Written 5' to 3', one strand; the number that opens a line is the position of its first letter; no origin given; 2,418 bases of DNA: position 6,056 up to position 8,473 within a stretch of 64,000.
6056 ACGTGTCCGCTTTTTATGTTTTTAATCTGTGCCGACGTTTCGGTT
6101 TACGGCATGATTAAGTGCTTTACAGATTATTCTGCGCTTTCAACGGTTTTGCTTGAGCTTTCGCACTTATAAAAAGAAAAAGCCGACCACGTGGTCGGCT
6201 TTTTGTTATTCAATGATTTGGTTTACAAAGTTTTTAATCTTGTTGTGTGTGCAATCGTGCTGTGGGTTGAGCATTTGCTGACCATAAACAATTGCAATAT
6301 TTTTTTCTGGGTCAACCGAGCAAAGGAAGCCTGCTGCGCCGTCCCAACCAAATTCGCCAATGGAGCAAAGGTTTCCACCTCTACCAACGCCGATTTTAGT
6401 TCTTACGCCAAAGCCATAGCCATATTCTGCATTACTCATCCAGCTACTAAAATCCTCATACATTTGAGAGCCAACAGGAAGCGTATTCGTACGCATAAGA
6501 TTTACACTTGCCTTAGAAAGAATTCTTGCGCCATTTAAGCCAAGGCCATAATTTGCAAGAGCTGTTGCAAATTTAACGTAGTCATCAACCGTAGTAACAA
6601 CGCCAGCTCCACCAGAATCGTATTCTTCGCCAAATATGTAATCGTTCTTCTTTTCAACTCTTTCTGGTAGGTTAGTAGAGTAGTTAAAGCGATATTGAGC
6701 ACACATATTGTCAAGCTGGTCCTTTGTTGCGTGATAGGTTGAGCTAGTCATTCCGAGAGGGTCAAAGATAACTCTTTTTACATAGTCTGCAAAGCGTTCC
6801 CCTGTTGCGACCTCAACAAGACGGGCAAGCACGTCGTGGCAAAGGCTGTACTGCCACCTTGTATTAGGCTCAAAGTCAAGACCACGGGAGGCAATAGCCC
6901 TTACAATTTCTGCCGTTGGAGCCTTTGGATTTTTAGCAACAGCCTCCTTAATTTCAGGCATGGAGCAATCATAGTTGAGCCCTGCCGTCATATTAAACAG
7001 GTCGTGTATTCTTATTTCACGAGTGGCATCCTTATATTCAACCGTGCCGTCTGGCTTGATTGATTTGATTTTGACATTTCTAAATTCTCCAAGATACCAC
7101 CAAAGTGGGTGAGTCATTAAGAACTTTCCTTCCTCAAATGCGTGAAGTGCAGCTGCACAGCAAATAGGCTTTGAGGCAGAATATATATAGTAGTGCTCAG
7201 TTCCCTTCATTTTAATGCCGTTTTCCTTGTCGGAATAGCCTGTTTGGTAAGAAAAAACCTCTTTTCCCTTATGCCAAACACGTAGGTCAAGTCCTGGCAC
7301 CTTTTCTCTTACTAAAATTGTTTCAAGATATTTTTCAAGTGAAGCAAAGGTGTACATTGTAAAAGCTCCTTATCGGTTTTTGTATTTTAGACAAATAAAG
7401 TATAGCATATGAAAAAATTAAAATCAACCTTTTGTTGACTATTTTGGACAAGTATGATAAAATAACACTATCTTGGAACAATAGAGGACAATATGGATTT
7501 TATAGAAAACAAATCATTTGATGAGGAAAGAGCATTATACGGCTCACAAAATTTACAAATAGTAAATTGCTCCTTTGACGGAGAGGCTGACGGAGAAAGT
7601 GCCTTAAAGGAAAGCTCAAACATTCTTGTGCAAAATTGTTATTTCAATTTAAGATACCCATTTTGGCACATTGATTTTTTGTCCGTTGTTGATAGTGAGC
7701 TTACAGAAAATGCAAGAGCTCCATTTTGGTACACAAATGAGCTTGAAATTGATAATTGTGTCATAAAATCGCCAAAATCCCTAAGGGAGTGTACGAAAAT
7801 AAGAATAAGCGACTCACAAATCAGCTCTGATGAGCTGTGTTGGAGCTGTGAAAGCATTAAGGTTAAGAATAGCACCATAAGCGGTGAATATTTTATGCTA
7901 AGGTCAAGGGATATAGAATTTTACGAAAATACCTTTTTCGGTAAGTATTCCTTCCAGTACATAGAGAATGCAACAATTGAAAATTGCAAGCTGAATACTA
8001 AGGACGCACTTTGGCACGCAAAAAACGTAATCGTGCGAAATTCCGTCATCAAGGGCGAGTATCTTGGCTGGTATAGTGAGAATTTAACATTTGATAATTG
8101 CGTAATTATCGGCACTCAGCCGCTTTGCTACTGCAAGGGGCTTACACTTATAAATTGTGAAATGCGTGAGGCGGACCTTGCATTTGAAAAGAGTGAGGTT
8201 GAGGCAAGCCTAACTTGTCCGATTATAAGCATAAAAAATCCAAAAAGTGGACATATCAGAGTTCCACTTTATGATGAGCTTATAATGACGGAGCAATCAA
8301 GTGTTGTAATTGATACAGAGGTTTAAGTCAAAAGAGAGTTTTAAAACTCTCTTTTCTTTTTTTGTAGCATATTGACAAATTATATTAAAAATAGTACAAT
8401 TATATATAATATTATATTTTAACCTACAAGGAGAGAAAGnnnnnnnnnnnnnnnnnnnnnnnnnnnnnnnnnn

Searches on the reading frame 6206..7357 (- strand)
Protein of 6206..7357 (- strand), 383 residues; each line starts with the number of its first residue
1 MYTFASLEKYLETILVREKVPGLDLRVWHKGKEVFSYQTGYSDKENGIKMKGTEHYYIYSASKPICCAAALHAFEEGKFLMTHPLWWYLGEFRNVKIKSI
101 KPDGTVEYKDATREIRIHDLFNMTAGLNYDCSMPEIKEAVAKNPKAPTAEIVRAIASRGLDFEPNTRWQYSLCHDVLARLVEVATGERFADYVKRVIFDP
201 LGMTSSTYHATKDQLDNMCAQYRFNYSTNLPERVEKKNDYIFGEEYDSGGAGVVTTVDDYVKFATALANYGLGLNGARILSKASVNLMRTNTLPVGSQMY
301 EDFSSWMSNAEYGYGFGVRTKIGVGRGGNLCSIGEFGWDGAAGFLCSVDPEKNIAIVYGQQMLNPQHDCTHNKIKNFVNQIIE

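Call 44: search_protein_families(library=pfam, proteins=[window:6206-7357:-], max_evalue=0.001)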
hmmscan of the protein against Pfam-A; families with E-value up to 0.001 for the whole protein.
window:6206-7357:- (383 aa): 1 family
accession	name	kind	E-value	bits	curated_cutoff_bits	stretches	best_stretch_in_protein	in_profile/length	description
PF00144.29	Beta-lactamase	-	9.4e-48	163.5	27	1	10-358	4-306/329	Beta-lactamase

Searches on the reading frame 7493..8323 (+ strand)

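Call 44: search_protein_families(library=pfam, proteins=[window:7493-8323:+], max_evalue=0.001)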
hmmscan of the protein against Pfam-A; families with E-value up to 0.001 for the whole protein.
window:7493-8323:+ (277 aa): 2 families
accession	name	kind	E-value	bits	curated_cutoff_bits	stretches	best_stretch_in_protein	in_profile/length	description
PF12541.14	DUF3737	-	3.9e-108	361.3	23.9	1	4-271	3-268/275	Protein of unknown function (DUF3737)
PF13229.12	Beta_helix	-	5.9e-07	29.7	25.9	0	116-209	5-114/158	Right handed beta helix region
